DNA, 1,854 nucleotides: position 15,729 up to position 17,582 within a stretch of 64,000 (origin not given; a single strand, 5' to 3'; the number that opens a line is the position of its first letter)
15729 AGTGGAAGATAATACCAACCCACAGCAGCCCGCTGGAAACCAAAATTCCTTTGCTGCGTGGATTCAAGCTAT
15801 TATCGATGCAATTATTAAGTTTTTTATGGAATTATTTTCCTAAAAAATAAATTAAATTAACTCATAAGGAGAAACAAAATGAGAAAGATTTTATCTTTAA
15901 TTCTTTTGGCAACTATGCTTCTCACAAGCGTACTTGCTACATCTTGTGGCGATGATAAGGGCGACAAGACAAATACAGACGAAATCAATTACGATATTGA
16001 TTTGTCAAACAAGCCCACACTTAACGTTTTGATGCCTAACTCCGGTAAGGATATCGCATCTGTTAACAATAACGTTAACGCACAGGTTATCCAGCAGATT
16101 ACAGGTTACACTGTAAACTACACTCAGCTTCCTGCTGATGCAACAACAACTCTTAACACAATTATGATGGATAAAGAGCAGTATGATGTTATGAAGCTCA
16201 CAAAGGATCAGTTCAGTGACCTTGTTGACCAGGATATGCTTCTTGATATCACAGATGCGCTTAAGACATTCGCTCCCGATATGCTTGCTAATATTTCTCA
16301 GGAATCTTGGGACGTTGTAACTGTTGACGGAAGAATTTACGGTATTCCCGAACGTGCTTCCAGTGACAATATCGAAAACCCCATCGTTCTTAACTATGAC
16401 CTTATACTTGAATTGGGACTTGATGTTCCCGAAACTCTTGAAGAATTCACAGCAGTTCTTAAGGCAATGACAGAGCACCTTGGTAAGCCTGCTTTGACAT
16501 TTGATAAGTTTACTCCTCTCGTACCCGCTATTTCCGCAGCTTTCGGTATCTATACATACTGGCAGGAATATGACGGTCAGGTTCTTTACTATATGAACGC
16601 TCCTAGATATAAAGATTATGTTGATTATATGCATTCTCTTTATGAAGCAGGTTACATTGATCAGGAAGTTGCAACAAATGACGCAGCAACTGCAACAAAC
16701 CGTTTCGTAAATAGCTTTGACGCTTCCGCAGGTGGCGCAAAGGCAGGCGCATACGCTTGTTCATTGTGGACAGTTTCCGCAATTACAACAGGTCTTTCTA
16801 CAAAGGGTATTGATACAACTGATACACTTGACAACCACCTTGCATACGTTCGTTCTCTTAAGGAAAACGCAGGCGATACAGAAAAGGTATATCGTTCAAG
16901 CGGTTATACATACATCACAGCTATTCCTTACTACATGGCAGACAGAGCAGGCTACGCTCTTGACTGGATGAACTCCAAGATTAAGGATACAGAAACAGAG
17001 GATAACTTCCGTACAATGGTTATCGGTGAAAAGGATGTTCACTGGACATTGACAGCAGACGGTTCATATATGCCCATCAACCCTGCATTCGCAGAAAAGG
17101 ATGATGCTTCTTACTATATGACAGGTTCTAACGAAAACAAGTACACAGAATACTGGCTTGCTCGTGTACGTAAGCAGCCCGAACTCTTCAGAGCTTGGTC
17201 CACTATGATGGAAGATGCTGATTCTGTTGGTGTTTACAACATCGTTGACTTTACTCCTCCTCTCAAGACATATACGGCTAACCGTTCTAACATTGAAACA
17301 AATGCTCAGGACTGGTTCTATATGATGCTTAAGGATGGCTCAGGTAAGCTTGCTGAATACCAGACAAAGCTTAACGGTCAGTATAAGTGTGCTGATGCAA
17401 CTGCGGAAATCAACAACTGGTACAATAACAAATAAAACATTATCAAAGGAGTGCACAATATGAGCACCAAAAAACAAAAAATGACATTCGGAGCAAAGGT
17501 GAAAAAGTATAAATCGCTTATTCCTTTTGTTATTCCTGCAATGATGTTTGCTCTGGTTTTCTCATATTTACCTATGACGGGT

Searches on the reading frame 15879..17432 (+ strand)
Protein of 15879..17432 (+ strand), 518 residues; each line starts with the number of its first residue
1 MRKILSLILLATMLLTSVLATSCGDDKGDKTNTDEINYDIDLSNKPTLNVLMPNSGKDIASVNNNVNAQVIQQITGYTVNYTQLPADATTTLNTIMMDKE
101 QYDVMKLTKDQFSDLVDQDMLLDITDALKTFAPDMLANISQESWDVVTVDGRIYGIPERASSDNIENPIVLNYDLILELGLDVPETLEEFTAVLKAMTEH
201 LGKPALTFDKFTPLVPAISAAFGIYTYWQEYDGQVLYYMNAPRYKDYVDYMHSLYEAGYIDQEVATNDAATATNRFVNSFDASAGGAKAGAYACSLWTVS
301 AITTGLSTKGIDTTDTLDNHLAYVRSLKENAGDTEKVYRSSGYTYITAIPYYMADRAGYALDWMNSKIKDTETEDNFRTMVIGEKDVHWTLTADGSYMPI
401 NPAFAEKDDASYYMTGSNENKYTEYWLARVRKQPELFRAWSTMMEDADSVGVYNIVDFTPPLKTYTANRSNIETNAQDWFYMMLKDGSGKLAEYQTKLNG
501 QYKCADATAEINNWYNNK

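Call 4: search_protein_families(library=pfam, proteins=[window:15879-17432:+], max_evalue=0.1)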
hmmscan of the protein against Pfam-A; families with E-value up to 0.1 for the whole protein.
window:15879-17432:+ (518 aa): 1 family
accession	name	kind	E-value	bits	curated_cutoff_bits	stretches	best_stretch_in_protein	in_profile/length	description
PF16339.10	DUF4969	-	0.033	15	31.4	1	6-48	5-48/79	Domain of unknown function (DUF4969)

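Call 6: search_protein_families(library=ncbifam, proteins=[window:15879-17432:+], max_evalue=1)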
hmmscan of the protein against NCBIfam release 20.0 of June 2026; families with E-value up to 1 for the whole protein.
window:15879-17432:+ (518 aa): 0 families
